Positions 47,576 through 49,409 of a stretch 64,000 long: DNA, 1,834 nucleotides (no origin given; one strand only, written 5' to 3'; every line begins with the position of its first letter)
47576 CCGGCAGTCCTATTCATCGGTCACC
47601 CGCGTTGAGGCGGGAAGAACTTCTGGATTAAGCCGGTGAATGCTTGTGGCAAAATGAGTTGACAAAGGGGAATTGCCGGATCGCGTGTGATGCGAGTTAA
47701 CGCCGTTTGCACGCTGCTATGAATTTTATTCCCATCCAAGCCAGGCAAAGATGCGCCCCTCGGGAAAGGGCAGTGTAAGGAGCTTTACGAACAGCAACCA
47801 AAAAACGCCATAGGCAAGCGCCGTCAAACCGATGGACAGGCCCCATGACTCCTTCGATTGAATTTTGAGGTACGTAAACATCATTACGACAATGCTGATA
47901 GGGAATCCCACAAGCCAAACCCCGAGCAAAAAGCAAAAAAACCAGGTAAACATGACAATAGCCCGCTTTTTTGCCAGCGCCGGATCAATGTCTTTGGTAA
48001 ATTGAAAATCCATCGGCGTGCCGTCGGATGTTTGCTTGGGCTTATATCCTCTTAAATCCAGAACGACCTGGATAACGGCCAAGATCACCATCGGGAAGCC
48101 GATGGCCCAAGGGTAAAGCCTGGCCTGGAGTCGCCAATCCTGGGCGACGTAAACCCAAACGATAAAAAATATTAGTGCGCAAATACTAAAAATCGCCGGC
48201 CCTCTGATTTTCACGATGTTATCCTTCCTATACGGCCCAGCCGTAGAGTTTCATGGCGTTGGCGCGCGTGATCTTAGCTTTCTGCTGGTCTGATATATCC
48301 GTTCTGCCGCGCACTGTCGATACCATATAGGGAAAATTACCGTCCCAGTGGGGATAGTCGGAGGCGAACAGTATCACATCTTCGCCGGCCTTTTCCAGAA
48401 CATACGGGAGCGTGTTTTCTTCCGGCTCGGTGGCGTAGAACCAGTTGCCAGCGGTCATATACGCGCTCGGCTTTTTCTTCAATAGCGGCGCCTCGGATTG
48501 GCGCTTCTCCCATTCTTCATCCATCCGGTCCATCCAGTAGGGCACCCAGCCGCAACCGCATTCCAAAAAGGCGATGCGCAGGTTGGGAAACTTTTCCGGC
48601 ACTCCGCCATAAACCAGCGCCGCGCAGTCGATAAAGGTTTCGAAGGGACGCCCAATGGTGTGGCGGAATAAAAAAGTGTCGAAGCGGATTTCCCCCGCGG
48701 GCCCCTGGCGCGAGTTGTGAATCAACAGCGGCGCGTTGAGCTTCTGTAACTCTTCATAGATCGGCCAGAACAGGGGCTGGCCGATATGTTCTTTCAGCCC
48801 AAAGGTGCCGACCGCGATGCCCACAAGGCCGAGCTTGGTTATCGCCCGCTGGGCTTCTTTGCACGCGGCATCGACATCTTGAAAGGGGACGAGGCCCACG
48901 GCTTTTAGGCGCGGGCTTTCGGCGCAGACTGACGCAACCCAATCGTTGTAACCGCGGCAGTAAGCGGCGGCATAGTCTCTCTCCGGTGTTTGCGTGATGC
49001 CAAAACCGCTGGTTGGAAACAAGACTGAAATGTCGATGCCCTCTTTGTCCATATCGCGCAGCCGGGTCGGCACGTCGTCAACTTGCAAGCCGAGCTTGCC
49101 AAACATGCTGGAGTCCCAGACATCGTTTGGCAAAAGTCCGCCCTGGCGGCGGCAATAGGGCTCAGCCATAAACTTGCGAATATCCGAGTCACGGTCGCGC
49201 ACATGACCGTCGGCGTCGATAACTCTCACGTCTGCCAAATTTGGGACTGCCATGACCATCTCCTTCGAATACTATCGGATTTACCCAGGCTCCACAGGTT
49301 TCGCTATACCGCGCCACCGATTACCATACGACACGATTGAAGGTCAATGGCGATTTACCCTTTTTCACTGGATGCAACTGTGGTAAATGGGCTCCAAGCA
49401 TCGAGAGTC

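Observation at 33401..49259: tctB and tctA are separated by an in-line array of eight TctC/Bug binding-protein paralogs plus one remnant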

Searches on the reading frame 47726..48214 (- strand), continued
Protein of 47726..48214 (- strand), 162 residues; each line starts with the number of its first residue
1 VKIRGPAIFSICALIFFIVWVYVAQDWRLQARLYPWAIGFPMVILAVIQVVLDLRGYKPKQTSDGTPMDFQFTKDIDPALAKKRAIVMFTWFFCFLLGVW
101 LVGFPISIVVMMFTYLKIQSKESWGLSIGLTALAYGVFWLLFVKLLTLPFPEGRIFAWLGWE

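Call 31: search_protein_families(library=ncbifam, proteins=[L001:6225-7358:-, L001:4979-6133:-, L001:4563-4979:-, L001:3467-4513:-, L001:15-1541:-], max_evalue=0.00001)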
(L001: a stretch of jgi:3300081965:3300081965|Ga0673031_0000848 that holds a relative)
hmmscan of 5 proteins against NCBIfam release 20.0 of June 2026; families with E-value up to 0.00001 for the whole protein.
L001:6225-7358:- (377 aa): 13 families
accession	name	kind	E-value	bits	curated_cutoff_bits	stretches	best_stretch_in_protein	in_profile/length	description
NF042972.1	AcrlCoAredClosAcrC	equivalog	6.3e-40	137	640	1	162-356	160-362/378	acryloyl-CoA reductase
NF043006.1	CyhCrbnylCoADH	equivalog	8.2e-30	104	650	1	140-358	136-363/380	cyclohexane-1-carbonyl-CoA dehydrogenase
NF008997.0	PRK12341.1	equivalog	6.8e-28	97.8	537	1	177-373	178-379/382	acyl-CoA dehydrogenase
NF045552.1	GlutCoADH_Des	equivalog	4.1e-26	92.1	470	1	140-357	138-366/387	glutaryl-CoA dehydrogenase Acd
NF042439.1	SulpropCoADesulf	equivalog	2.3e-24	85.9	600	1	232-364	231-363/379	3-sulfinopropanoyl-CoA desulfinase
NF002885.1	PRK03354.1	equivalog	4.4e-23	81.9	540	1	166-371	162-374/378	crotonobetainyl-CoA dehydrogenase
NF053553.1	prodigi_MBC_PigA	equivalog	4.6e-23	81.9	500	1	111-340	110-349/381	prodigiosin MBC biosynthesis dehydrogenase PigA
NF045652.1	ProlPCPDhRedW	equivalog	5.7e-19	68.2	650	1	146-357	140-360/376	L-prolyl-[peptidyl-carrier protein] dehydrogenase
NF058590.1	AcCoDHFadEBacil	equivalog_domain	6.4e-16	58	600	1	309-358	349-398/586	acyl-CoA dehydrogenase FadE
TIGR03207.1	cyc_hxne_CoA_dh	equivalog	4.8e-15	55.2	575.35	1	166-349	159-350/372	cyclohexanecarboxyl-CoA dehydrogenase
NF050027.1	acylCoADhIpdE2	equivalog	1.7e-14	54.1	450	1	233-363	178-303/311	acyl-CoA dehydrogenase IpdE2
NF052270.1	Staph_DH_FadE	equivalog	2.5e-10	39.7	600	1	140-350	157-373/400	acyl-CoA dehydrogenase FadE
TIGR03203.1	pimD_small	equivalog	6.7e-10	38.6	652.7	1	124-358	118-364/378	pimeloyl-CoA dehydrogenase small subunit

L001:4979-6133:- (384 aa): 18 families
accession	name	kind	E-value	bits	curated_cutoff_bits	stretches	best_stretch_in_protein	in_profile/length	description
NF004811.0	PRK06158.1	subfamily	4.1e-71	240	421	1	3-364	6-367/384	acetyl-CoA acetyltransferase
NF006010.0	PRK08142.1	subfamily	2e-61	207.9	462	1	4-382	4-387/388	thiolase domain-containing protein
NF005892.0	PRK07855.1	subfamily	2.8e-61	207.5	469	1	5-362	6-376/390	lipid-transfer protein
NF004720.0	PRK06064.1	subfamily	2e-60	204.6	420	1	5-364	2-374/389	thiolase domain-containing protein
NF053570.1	AcCoTHIOL_METTL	equivalog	1.4e-48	165.7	600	1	7-364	4-370/385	acetyl-CoA acetyltransferase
NF009228.0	PRK12578.1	subfamily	8.9e-43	146.4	485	1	5-364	3-374/387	thiolase domain-containing protein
NF004982.0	PRK06365.1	equivalog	1.5e-35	123.1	695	2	64-231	81-250/430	thiolase domain-containing protein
NF006102.0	PRK08256.1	subfamily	1.3e-34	120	436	1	5-364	3-380/394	lipid-transfer protein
NF004810.0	PRK06157.1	equivalog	2.7e-34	119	403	1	5-364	7-382/400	acetyl-CoA acetyltransferase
NF004715.0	PRK06059.1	equivalog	3.8e-33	115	424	1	6-369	5-392/399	lipid-transfer protein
NF006180.0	PRK08313.1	subfamily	1.2e-29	103.4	514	1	4-362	3-369/389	thiolase domain-containing protein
NF053628.1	BnzsclthlBbsBGT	equivalog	2.2e-28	99.1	750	1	66-360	67-364/389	benzoylsuccinyl-CoA thiolase subunit BbsB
NF005704.0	PRK07516.1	subfamily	5.4e-28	98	412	1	6-364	3-374/389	thiolase domain-containing protein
NF004721.0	PRK06065.1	equivalog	2.5e-26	92.4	455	1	4-358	9-373/393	thiolase domain-containing protein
NF004722.0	PRK06066.1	equivalog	2.3e-23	82.8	516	1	141-362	145-369/385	thiolase domain-containing protein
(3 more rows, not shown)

L001:4563-4979:- (138 aa): 0 families

L001:3467-4513:- (348 aa): 2 families
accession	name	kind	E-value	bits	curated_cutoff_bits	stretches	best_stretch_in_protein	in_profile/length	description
TIGR01728.1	SsuA_fam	subfamily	4.4e-17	62.2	163.5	1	50-277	1-228/290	aliphatic sulfonate ABC transporter substrate-binding protein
NF040735.1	SBP_SaoX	equivalog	8.3e-07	28.4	300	1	64-217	19-168/330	ABC transporter substrate-binding subunit SaoX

L001:15-1541:- (508 aa): 106 families (the best 25 are shown)
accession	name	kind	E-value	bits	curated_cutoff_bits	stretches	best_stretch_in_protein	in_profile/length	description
NF004837.0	PRK06187.1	subfamily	1.1e-125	419.9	476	1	5-504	6-524/531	long-chain-fatty-acid--CoA ligase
NF006182.0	PRK08316.1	subfamily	2.2e-114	382.8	663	1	9-504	13-519/523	fatty acyl-CoA synthetase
NF002966.0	PRK03640.1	equivalog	1.8e-99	333.5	556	1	12-502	7-480/483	o-succinylbenzoate--CoA ligase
NF052269.1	Staph_lig_FadD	equivalog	3e-96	322.8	650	1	22-505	15-496/499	long-chain-fatty-acid--CoA ligase FadD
NF009071.0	PRK12406.1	subfamily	1e-94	317.8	701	1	31-504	11-504/510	acyl-CoA synthetase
NF005307.0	PRK06839.1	equivalog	1.7e-91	307.4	748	1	16-500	11-491/496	o-succinylbenzoate--CoA ligase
NF005676.0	PRK07470.1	equivalog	2.5e-91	306.9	774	1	12-503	25-530/544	acyl-CoA synthetase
NF009233.0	PRK12583.1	subfamily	4e-91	306.1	832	2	155-502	197-550/558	fatty acid CoA ligase family protein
NF052580.1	Str24CoAsynCasG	equivalog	1.6e-90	304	750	1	31-498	64-546/548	steroid-24-oyl-CoA synthetase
NF005801.1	PRK07656.1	equivalog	7.5e-90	301.9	657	1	13-499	7-500/500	FadD3 family acyl-CoA ligase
NF004797.0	PRK06145.1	equivalog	8.9e-89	298.1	850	1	17-501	12-494/499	acyl-CoA synthetase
NF006181.0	PRK08314.1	subfamily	1.4e-88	297.6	705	2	151-498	196-550/563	long-chain-fatty-acid--CoA ligase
NF005702.0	PRK07514.1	subfamily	4e-86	289.4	558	1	30-503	27-501/506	malonyl-CoA synthase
TIGR01923.1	menE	equivalog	2e-83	280.7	330.15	1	34-497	1-441/442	o-succinylbenzoate--CoA ligase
NF005797.0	PRK07638.1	equivalog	1.7e-81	274.2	518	1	13-504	7-481/487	acyl-CoA synthetase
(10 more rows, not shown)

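Call 46: find_homologous_proteins(query=L003:8438-9937:+, max_evalue=1e-50)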
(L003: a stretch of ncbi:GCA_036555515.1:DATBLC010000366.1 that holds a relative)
Query L003:8438-9937:+ (499 aa): 6931 proteins with E <= 1e-50 among 8000 candidates; the best 120 are listed.
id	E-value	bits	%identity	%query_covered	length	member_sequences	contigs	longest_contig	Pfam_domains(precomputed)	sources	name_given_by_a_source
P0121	0.0e+0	1022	94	100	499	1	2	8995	PF01970.22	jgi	jgi:TctA family transporter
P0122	0.0e+0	1013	93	100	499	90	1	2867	PF01970.22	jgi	jgi:putative tricarboxylic transport membrane protein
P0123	9.5e-293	990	91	100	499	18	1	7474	PF01970.22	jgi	jgi:TctA family transporter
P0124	2.4e-289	978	89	100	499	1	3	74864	PF01970.22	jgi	jgi:putative tricarboxylic transport membrane protein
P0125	3.2e-289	978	100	91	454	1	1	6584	PF01970.22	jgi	jgi:TctA family transporter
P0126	8.1e-289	977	89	100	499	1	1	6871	PF01970.22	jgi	jgi:putative tricarboxylic transport membrane protein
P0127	1.1e-288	976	100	91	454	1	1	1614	PF01970.22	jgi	jgi:TctA family transporter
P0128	2.5e-288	975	100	91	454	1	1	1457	PF01970.22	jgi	jgi:TctA family transporter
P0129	1.4e-287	973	90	100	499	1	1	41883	PF01970.22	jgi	-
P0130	1.7e-287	972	88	100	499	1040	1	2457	PF01970.22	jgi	jgi:putative tricarboxylic transport membrane protein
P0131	2.8e-287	972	89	100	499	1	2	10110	PF01970.22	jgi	jgi:putative tricarboxylic transport membrane protein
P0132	1.0e-286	970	88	100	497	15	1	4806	PF01970.22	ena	-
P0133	2.5e-286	968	88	100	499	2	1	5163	PF01970.22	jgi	jgi:TctA family transporter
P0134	4.7e-286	968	89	100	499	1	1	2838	PF01970.22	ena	-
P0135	1.7e-285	966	88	100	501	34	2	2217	PF01970.22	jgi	jgi:putative tricarboxylic transport membrane protein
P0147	2.0e-281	952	87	100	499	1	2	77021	PF01970.22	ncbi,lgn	ncbi:MAG: tripartite tricarboxylate transporter permease [Candidatus Binatia bacterium]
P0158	2.8e-274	929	84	100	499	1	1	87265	PF01970.22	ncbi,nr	ncbi:MAG: tripartite tricarboxylate transporter permease [Deltaproteobacteria bacterium]|nr:triparti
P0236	5.8e-263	891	82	100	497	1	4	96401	PF01970.22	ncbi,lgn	-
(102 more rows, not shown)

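Call 47: find_encoding_contigs(protein=P0158, flank=10000, max_places=1)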
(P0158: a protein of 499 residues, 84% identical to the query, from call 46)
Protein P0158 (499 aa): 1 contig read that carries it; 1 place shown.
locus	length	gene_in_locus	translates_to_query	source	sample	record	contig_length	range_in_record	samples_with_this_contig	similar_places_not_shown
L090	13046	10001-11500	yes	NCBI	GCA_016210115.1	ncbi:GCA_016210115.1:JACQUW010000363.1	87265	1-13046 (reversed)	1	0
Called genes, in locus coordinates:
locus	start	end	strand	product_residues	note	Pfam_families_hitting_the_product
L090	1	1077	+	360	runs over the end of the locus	PF03401:TctC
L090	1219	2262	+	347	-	PF03401:TctC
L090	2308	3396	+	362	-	PF03401:TctC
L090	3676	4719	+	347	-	PF03401:TctC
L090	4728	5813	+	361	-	PF03401:TctC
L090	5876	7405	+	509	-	PF07969:Amidohydro_3, PF01979:Amidohydro_1 (faint)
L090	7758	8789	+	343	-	PF03401:TctC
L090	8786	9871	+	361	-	PF03401:TctC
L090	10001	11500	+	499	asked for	PF01970:TctA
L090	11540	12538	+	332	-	PF04909:Amidohydro_2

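Call 48: find_encoding_contigs(protein=P0124, flank=10000, max_places=1)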
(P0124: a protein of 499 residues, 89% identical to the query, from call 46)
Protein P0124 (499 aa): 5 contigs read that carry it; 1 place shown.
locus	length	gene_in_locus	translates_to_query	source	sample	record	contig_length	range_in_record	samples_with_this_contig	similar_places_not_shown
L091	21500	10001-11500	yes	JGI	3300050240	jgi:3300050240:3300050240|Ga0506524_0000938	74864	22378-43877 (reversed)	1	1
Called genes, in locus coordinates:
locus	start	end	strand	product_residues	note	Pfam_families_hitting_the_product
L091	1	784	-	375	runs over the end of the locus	PF02771:Acyl-CoA_dh_N (weak), PF00441:Acyl-CoA_dh_1, PF08028:Acyl-CoA_dh_2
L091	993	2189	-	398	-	PF02771:Acyl-CoA_dh_N (weak), PF02770:Acyl-CoA_dh_M, PF00441:Acyl-CoA_dh_1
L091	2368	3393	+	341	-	PF04909:Amidohydro_2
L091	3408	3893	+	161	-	PF07331:TctB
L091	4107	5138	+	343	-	PF03401:TctC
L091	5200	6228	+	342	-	PF03401:TctC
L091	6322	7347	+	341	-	PF03401:TctC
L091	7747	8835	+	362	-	PF03401:TctC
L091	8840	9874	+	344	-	PF03401:TctC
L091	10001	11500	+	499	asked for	PF01970:TctA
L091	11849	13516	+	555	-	PF01979:Amidohydro_1 (faint), PF07969:Amidohydro_3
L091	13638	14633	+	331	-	PF04909:Amidohydro_2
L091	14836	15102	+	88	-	PF04255:DUF433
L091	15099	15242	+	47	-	-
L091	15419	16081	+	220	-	-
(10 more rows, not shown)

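Call 49: find_encoding_contigs(protein=P0147, flank=10000, max_places=1)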
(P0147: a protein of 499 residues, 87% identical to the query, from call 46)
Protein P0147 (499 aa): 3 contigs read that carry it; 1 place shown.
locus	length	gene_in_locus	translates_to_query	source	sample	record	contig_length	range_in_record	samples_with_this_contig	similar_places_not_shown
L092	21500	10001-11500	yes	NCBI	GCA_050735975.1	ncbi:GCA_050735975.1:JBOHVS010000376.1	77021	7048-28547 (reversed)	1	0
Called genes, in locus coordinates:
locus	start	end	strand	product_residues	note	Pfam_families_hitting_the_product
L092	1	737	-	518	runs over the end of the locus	PF00501:AMP-binding, PF13193:AMP-binding_C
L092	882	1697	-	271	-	PF00378:ECH_1, PF16113:ECH_2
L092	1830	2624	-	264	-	PF00378:ECH_1, PF16113:ECH_2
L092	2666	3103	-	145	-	PF12172:zf-ChsH2, PF01796:OB_ChsH2_C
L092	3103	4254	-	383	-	PF22691:Thiolase_C_1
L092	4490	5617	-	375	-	PF00441:Acyl-CoA_dh_1, PF08028:Acyl-CoA_dh_2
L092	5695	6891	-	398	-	PF02771:Acyl-CoA_dh_N, PF02770:Acyl-CoA_dh_M, PF00441:Acyl-CoA_dh_1, PF08028:Acyl-CoA_dh_2 (weak)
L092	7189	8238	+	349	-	PF08240:ADH_N (weak), PF00107:ADH_zinc_N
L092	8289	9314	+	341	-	PF04909:Amidohydro_2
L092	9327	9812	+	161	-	PF07331:TctB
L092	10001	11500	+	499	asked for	PF01970:TctA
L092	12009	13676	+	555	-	PF01979:Amidohydro_1 (faint), PF07969:Amidohydro_3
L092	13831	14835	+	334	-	PF04909:Amidohydro_2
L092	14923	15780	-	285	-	PF01555:N6_N4_Mtase (weak), PF08123:DOT1 (faint), PF08241:Methyltransf_11 (weak), PF13649:Methyltransf_25, PF13847:Methyltransf_31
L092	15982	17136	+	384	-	PF01321:Creatinase_N, PF00557:Peptidase_M24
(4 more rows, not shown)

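Call 50: find_encoding_contigs(protein=P0236, flank=10000, max_places=1)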
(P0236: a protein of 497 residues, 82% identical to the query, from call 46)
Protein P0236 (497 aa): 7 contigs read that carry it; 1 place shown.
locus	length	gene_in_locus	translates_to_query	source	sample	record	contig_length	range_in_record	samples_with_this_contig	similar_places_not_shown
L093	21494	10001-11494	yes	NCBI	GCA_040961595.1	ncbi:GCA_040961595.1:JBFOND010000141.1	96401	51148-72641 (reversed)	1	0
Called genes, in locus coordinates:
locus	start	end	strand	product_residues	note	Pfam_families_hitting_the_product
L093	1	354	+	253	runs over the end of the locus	PF01547:SBP_bac_1 (faint), PF13531:SBP_bac_11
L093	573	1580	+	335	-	-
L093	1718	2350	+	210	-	PF01135:PCMT (weak), PF13489:Methyltransf_23, PF01209:Ubie_methyltran, PF13847:Methyltransf_31, PF08241:Methyltransf_11, PF08242:Methyltransf_12, PF13649:Methyltransf_25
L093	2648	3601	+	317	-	PF00795:CN_hydrolase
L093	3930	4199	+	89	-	PF02604:PhdYeFM_antitox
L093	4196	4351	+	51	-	-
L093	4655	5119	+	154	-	PF01625:PMSR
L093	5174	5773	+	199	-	PF00154:RecA_N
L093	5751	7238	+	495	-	PF00817:IMS (weak)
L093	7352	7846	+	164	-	PF07331:TctB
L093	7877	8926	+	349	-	PF03401:TctC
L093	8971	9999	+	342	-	PF03401:TctC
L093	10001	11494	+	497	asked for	PF01970:TctA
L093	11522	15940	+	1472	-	PF02811:PHP, PF07733:DNA_pol3_alpha, PF17657:DNA_pol3_finger, PF14890:Intein_splicing, PF14528:LAGLIDADG_3, PF14579:HHH_6, PF01336:tRNA_anti-codon (weak)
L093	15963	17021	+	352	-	PF13495:Phage_int_SAM_4, PF00589:Phage_integrase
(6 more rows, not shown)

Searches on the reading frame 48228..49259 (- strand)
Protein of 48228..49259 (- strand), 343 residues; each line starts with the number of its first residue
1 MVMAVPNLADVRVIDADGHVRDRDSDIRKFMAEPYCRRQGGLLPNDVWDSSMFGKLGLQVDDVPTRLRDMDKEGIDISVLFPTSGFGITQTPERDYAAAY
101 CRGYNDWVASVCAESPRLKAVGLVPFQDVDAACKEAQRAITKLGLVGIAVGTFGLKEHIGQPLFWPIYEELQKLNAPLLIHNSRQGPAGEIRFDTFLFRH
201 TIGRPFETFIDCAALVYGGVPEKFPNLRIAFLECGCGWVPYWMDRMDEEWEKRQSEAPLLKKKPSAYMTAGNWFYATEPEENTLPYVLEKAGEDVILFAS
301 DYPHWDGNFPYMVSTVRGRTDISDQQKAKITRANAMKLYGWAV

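Call 4: search_protein_families(library=pfam, proteins=[window:48228-49259:-])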
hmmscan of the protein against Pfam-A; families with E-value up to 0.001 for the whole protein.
window:48228-49259:- (343 aa): 1 family
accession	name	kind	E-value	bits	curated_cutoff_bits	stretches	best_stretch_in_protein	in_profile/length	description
PF04909.20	Amidohydro_2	-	1.4e-29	104.2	26.4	1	90-340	51-288/289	Amidohydrolase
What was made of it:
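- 48228..49259 (-): Amidohydro_2 gene (343 aa), first gene of the co-oriented block, 13 nt upstream of tctB. Pfam PF04909, 104 bits (call 4).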

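Call 31: search_protein_families(library=ncbifam, proteins=[window:48228-49259:-], max_evalue=0.00001)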
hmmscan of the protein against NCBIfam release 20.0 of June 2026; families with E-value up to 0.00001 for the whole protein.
window:48228-49259:- (343 aa): 0 families

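Call 52: search_solved_structures(query=window:48228-49259:-, max_evalue=0.001)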
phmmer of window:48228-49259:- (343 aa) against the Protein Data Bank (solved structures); distinct sequences matched with E-value up to 0.001: 48.
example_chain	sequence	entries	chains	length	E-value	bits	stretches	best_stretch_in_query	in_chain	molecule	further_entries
6m1w_B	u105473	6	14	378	2e-30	109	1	30-340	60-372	Amidohydrolase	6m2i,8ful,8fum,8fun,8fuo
8sm6_A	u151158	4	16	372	6.3e-28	100.8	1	68-310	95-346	Amidohydrolase family protein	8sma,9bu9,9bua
8uyr_A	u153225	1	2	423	8.2e-26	93.8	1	50-341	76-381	DitZ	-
8sm7_A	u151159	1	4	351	9.4e-25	90.4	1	10-339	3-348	Amidohydrolase 2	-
2dvt_A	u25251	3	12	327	6.2e-24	87.6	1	37-339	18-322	Thermophilic reversible gamma-resorcylate decarboxylase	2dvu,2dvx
8sm9_F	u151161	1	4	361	1.6e-23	86.3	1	92-340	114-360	Amidohydrolase 2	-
4ign_A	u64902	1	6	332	7.9e-22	80.7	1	53-340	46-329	2-amino-3-carboxymuconate-6-semialdehyde decarboxylase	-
4igm_A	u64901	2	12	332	1.1e-21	80.3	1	61-340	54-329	2-amino-3-carboxymuconate-6-semialdehyde decarboxylase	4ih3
4ofc_A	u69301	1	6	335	1.1e-21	80.3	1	61-340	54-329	2-amino-3-carboxymuconate-6-semialdehyde decarboxylase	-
2wm1_A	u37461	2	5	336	1.1e-21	80.2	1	61-340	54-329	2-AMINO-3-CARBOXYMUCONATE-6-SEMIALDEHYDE DECARBOXYLASE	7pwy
8yt2_A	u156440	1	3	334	2.9e-21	78.9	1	62-339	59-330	2-amino-3-carboxymuconate 6-semialdehyde decarboxylase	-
2hbv_A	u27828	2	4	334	2.9e-21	78.9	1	62-339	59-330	2-amino-3-carboxymuconate 6-semialdehyde decarboxylase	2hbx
4ifk_B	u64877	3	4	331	2.9e-21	78.9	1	62-339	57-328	2-amino-3-carboxymuconate 6-semialdehyde decarboxylase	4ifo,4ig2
4era_A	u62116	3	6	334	3.4e-21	78.7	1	62-339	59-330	2-amino-3-carboxymuconate 6-semialdehyde decarboxylase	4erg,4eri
6mgs_A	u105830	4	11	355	3.6e-21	78.6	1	62-339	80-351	2-amino-3-carboxymuconate 6-semialdehyde decarboxylase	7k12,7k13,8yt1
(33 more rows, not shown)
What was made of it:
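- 48228..49259 (-): PDB best hits are AibH-type amidohydrolase 6M1W (2e-30), DitZ and gamma-resorcylate decarboxylase (call 52).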
